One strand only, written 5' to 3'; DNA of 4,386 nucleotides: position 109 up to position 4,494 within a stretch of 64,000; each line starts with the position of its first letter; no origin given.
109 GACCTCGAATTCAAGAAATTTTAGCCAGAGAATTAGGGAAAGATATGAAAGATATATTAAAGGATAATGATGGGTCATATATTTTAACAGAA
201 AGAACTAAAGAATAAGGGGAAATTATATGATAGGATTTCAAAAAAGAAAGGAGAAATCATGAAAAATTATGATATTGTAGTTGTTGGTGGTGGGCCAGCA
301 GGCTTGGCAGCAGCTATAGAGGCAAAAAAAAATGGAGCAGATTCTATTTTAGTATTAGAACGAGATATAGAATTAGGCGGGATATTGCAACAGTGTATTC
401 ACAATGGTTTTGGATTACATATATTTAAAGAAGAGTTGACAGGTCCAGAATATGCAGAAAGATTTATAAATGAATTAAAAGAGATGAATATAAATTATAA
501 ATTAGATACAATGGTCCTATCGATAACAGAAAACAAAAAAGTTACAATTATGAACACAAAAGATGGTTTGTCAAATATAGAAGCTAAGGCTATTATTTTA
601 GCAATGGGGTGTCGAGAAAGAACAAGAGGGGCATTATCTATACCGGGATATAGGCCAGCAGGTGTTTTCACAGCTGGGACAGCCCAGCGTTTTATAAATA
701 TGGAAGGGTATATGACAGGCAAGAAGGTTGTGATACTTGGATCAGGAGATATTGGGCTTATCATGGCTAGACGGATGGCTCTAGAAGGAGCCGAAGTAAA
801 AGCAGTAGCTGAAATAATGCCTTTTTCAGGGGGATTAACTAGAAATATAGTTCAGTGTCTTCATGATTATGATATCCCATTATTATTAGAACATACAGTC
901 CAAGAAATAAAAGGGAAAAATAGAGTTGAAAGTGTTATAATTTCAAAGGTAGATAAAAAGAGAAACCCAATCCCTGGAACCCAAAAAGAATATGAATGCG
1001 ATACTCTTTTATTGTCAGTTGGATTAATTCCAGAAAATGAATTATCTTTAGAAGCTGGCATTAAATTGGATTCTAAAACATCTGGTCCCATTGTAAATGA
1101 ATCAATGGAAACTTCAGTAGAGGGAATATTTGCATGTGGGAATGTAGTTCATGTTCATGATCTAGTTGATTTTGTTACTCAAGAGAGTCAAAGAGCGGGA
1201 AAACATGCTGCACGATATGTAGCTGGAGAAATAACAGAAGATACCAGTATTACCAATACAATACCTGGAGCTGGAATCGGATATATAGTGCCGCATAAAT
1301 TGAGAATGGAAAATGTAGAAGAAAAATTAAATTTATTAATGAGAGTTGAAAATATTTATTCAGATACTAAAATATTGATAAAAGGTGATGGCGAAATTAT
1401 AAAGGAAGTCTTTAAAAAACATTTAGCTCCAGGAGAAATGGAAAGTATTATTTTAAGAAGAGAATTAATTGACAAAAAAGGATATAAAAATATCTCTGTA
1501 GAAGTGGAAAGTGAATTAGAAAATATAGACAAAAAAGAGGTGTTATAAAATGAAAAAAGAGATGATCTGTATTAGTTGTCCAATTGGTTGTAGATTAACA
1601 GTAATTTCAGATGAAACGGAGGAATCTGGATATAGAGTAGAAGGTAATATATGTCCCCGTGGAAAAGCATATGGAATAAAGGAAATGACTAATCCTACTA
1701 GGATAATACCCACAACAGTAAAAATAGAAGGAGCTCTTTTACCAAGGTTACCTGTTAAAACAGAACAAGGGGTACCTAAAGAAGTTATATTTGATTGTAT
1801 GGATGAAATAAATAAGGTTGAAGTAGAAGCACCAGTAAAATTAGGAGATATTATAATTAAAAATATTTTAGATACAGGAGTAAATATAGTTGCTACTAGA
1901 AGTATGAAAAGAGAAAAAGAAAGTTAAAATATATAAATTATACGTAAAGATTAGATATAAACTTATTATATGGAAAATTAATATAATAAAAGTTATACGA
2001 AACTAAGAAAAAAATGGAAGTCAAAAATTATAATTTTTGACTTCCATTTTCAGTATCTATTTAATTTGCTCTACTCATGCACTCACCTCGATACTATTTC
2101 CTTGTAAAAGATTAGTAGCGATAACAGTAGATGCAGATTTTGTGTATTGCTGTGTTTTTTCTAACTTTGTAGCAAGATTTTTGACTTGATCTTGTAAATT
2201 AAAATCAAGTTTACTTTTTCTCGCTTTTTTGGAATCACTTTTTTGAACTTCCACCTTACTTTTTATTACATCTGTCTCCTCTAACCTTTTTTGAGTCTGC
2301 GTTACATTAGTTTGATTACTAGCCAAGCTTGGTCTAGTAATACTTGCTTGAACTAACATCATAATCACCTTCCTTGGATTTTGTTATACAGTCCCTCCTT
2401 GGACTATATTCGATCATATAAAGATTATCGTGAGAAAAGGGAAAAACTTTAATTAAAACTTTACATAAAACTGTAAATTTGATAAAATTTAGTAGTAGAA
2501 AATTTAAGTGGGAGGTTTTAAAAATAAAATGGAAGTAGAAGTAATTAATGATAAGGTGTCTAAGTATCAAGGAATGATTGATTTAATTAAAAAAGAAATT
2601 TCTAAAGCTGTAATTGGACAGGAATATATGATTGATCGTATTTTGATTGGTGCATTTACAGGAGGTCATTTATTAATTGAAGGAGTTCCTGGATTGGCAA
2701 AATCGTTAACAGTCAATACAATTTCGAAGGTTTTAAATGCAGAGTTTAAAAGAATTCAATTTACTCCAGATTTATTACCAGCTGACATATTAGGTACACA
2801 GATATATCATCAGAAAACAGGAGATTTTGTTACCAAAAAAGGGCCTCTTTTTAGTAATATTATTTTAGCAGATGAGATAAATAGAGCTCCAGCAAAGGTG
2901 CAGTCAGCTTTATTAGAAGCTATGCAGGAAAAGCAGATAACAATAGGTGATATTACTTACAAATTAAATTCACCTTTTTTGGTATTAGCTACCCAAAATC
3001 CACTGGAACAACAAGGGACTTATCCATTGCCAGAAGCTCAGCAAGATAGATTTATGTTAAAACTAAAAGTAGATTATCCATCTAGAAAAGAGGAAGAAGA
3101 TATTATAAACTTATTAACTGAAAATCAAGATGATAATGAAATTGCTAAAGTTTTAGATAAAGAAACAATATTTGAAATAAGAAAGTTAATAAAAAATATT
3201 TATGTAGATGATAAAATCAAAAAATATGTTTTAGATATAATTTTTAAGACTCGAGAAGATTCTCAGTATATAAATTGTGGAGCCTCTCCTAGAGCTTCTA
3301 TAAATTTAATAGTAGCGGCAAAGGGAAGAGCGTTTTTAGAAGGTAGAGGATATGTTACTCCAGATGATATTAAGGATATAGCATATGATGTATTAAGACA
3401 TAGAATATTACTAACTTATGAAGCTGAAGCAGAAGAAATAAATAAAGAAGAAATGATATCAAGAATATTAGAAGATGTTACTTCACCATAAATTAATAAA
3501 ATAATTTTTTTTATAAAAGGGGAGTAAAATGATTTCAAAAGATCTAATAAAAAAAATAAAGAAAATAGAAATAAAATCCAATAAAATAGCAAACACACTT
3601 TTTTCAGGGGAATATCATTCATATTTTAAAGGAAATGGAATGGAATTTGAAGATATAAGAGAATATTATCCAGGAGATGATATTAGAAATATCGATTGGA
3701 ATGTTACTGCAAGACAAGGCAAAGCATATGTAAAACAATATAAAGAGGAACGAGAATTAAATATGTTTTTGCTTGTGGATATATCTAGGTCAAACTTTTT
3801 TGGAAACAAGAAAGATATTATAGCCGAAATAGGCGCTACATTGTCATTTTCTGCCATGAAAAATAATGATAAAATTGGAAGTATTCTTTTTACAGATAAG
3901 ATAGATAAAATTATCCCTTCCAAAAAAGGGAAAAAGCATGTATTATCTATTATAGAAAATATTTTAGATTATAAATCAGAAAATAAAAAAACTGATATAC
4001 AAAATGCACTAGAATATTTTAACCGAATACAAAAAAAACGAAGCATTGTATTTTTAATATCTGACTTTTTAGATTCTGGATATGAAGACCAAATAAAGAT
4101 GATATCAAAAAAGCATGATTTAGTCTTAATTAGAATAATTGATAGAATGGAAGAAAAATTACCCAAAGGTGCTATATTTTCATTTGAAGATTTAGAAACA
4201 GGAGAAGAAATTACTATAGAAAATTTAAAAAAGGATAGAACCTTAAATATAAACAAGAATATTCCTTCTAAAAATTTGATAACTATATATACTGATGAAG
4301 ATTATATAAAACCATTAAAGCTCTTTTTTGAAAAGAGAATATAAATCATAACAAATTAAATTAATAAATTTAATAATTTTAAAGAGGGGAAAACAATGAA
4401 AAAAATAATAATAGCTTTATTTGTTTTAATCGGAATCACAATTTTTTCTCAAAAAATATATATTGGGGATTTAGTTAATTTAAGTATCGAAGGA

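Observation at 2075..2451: Lone antisense-oriented orphan gene with a sigma28 promoter: candidate divergent FlgM or YjfB-like flagellar late protein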

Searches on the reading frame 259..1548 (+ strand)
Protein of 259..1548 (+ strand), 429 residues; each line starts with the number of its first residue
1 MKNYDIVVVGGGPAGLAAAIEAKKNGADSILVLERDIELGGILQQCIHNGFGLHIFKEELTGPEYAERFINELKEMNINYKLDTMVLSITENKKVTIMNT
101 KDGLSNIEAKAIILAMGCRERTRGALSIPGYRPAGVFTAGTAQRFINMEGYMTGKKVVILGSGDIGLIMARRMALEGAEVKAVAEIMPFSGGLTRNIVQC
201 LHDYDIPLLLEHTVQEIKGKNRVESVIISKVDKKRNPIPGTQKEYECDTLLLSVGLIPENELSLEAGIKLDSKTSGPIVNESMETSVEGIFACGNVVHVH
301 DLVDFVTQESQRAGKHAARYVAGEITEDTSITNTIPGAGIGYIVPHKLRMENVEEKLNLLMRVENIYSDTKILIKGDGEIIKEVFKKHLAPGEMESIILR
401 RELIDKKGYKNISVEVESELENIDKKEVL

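Call 81: search_protein_families(library=pfam, proteins=[window:259-1548:+], max_evalue=0.001)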
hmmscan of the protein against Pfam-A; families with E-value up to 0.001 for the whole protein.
window:259-1548:+ (429 aa): 12 families
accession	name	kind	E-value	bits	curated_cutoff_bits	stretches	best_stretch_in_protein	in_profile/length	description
PF07992.20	Pyr_redox_2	-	5.1e-38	131.6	26.1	1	4-300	1-278/291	Pyridine nucleotide-disulphide oxidoreductase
PF13738.12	Pyr_redox_3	-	2.7e-19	70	30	2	57-294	75-305/305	Pyridine nucleotide-disulphide oxidoreductase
PF00890.30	FAD_binding_2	-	1.3e-10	41.6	20.4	1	5-40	1-35/414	FAD binding domain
PF12831.13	FAD_oxidored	-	3.7e-09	36.8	27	1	5-75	1-70/416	FAD dependent oxidoreductase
PF00070.33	Pyr_redox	-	5.6e-09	36.8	22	1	156-229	1-80/82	Pyridine nucleotide-disulphide oxidoreductase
PF03486.20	HI0933_like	-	6e-09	36.2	50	1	5-40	2-36/244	HI0933-like protein Rossmann domain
PF01266.30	DAO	-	5e-08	33.3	27.9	1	5-40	1-35/353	FAD dependent oxidoreductase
PF13450.12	NAD_binding_8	-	7.3e-08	33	21.9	1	8-49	1-41/68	NAD(P)-binding Rossmann-like domain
PF01946.23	Thi4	-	1.2e-07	31.6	26.2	1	3-41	17-55/235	Thi4 family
PF01134.28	GIDA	-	0.00014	21.5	22.1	1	5-36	1-29/391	Glucose inhibited division protein A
PF13241.12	NAD_binding_7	-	0.00018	22.4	22.1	0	152-186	5-39/104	Putative NAD(P)-binding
PF01494.25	FAD_binding_3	-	0.0002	21.1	22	0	4-32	2-30/349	FAD binding domain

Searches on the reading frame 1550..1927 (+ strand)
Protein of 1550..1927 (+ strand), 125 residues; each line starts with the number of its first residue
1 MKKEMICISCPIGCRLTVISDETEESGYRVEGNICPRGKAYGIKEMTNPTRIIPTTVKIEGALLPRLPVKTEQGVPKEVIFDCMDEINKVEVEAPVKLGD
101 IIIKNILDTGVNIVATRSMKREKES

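Call 81: search_protein_families(library=pfam, proteins=[window:1550-1927:+], max_evalue=0.001)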
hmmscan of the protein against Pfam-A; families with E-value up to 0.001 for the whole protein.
window:1550-1927:+ (125 aa): 1 family
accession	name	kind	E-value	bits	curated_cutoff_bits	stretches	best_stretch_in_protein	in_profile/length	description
PF07892.16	DUF1667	-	1.5e-36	124.7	27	1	36-117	1-82/82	Protein of unknown function (DUF1667)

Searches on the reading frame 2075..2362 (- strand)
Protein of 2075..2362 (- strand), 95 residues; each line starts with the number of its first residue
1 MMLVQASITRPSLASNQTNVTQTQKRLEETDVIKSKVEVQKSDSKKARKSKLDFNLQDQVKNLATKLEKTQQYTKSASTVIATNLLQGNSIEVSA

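Call 3: search_protein_families(library=pfam, proteins=[window:2075-2362:-], max_evalue=10)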
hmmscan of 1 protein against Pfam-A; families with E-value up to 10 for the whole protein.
window:2075-2362:- (95 aa): 1 family
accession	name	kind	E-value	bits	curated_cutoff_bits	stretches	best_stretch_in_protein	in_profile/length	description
PF11932.13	DUF3450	-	0.78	9.4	32.6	1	6-92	7-92/241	Protein of unknown function (DUF3450)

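Call 4: search_protein_families(library=ncbifam, proteins=[window:2075-2362:-], max_evalue=10)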
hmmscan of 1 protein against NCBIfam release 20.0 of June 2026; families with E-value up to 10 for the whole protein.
window:2075-2362:- (95 aa): 4 families
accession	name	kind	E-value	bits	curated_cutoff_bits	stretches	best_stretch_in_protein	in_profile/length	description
NF045516.2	SepX_GlpR_1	exception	0.032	14.1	160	1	11-68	20-72/293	divisome protein SepX/GlpR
NF050005.1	ABC_ATPase_Uup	equivalog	0.073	11.2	900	1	17-81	530-595/636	ATP-binding cassette ATPase Uup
NF008358.0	PRK11147.1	equivalog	0.1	10.8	936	1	17-82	529-592/635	ABC transporter ATP-binding protein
NF009586.0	PRK13026.1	subfamily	0.19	10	608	1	8-86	645-723/777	acyl-CoA dehydrogenase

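Call 6: find_homologous_proteins(query=window:2075-2362:-, max_evalue=0.01)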
Query window:2075-2362:- (95 aa): 1 proteins with E <= 0.01 among 2 candidates.
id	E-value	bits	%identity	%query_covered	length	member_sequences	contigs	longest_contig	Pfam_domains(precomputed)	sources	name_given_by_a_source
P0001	6.1e-48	177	100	100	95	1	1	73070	-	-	-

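Call 18: search_protein_representatives(protein=window:2075-2362:-)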
Query: 95 residues. Proteins with E-value up to 0.001 (for the whole library): 6; up to 1e-10: 1; up to 1e-30: 1. The best 6 are listed.
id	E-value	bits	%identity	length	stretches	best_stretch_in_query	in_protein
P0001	1.9e-48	177.2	100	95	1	1-95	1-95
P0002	3.9e-08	49.6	28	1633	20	40-83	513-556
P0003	1.3e-06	44.8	46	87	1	15-94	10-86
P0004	4.1e-06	43.1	-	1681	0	-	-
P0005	2.9e-04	37.3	40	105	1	9-88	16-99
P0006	7.4e-04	36.0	41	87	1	31-89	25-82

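Call 22: find_encoding_contigs(protein=P0003, flank=6000, max_places=4)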
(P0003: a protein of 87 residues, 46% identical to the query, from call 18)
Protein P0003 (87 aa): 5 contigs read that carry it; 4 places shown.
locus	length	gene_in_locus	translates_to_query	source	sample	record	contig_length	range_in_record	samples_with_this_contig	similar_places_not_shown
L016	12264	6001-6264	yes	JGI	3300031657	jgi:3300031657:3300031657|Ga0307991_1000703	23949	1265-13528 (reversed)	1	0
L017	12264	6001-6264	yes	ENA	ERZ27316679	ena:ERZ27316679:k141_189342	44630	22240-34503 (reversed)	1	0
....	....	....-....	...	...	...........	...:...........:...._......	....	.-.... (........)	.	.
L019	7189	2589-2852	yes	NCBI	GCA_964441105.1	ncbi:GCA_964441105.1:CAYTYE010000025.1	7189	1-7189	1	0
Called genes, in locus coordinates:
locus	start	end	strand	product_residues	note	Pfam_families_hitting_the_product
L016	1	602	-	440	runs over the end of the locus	PF15609:PRTase_2, PF12500:TRSP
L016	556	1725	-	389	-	PF15617:C-C_Bond_Lyase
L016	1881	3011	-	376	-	-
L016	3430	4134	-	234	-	-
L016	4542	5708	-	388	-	PF01264:Chorismate_synt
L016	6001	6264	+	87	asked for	-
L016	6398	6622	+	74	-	-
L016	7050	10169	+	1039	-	-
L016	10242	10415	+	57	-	-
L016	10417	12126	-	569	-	PF09820:AAA-ATPase_like, PF08011:PDDEXK_9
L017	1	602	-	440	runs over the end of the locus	PF15609:PRTase_2, PF12500:TRSP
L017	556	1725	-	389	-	PF15617:C-C_Bond_Lyase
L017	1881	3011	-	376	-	-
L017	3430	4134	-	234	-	-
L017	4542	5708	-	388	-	PF01264:Chorismate_synt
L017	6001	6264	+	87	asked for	-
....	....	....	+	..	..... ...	-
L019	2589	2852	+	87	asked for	-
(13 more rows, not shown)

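Call 23: find_encoding_contigs(protein=P0005, flank=6000, max_places=4)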
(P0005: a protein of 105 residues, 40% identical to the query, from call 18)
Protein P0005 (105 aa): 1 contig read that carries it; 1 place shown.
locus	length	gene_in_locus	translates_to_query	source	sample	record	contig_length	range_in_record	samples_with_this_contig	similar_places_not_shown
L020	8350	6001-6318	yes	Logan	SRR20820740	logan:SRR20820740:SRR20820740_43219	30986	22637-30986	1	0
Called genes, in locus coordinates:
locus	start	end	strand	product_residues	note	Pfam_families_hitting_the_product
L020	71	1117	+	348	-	PF00465:Fe-ADH, PF13685:Fe-ADH_2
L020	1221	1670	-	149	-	PF06725:3D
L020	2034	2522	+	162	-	PF05708:Peptidase_C92 (faint), PF00877:NLPC_P60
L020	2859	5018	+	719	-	PF00999:Na_H_Exchanger, PF00359:PTS_EIIA_2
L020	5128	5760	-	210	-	-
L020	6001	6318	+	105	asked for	-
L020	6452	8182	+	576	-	PF00015:MCPsignal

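Call 24: find_encoding_contigs(protein=P0006, flank=6000, max_places=4)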
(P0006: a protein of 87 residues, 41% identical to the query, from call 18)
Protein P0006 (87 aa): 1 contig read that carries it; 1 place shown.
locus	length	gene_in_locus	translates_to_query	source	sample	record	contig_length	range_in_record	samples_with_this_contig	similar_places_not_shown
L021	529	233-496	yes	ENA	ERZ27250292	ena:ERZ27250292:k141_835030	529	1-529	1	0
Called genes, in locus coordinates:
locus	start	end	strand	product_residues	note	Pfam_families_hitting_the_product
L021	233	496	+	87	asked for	-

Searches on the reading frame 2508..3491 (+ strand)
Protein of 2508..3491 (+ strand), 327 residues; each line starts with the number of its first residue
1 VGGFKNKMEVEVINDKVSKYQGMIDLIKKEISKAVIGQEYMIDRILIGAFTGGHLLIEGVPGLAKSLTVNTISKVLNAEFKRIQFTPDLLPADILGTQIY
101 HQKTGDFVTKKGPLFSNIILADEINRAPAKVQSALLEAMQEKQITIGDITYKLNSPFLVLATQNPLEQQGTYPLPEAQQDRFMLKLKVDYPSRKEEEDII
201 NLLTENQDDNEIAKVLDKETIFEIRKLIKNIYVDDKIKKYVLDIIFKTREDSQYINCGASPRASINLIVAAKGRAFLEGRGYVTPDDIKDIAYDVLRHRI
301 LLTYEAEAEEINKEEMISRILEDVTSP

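Call 81: search_protein_families(library=pfam, proteins=[window:2508-3491:+], max_evalue=0.001)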
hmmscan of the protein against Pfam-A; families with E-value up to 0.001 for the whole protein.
window:2508-3491:+ (327 aa): 7 families
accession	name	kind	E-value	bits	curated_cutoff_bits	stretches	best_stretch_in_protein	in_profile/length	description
PF07726.17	AAA_3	-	2.5e-63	212.3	27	1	54-184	1-131/131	ATPase family associated with various cellular activities (AAA)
PF17863.7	AAA_lid_2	-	6.9e-21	74.2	22.7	1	253-320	7-74/74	AAA lid domain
PF20030.5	bpMoxR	-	1.3e-15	57.5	27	1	27-202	6-180/205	MoxR domain in the MoxR-vWA-beta-propeller ternary systems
PF07728.20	AAA_5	-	9.4e-14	52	22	1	54-182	1-139/139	AAA domain (dynein-related subfamily)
PF00493.29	MCM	-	6.6e-09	35.6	23.3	1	27-171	32-177/224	MCM P-loop domain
PF00158.32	Sigma54_activat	-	0.00014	22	20.2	1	53-168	23-147/168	Sigma-54 interaction domain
PF00004.35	AAA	-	0.00094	20.1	21.2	0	56-165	2-110/131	ATPase family associated with various cellular activities (AAA)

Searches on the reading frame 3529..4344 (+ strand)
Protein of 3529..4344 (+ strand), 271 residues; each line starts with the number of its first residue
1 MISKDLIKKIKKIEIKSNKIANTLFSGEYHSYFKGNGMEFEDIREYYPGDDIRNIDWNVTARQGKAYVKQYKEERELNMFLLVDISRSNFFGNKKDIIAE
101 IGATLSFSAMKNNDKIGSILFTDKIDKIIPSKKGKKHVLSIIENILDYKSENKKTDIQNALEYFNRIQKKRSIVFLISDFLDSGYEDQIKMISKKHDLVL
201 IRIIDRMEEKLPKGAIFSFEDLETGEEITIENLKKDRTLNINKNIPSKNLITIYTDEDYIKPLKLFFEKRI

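Call 81: search_protein_families(library=pfam, proteins=[window:3529-4344:+], max_evalue=0.001)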
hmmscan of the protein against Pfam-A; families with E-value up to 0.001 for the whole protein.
window:3529-4344:+ (271 aa): 3 families
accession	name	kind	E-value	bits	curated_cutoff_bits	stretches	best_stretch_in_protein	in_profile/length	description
PF01882.25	DUF58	-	8e-65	218.5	23.4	1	42-233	1-198/216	Protein of unknown function DUF58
PF13519.12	VWA_2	-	3.2e-12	47.5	27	1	80-180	2-106/107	von Willebrand factor type A domain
PF05762.20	VWA_CoxE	-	0.0005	20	26.4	0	73-188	53-167/222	VWA domain containing CoxE-like protein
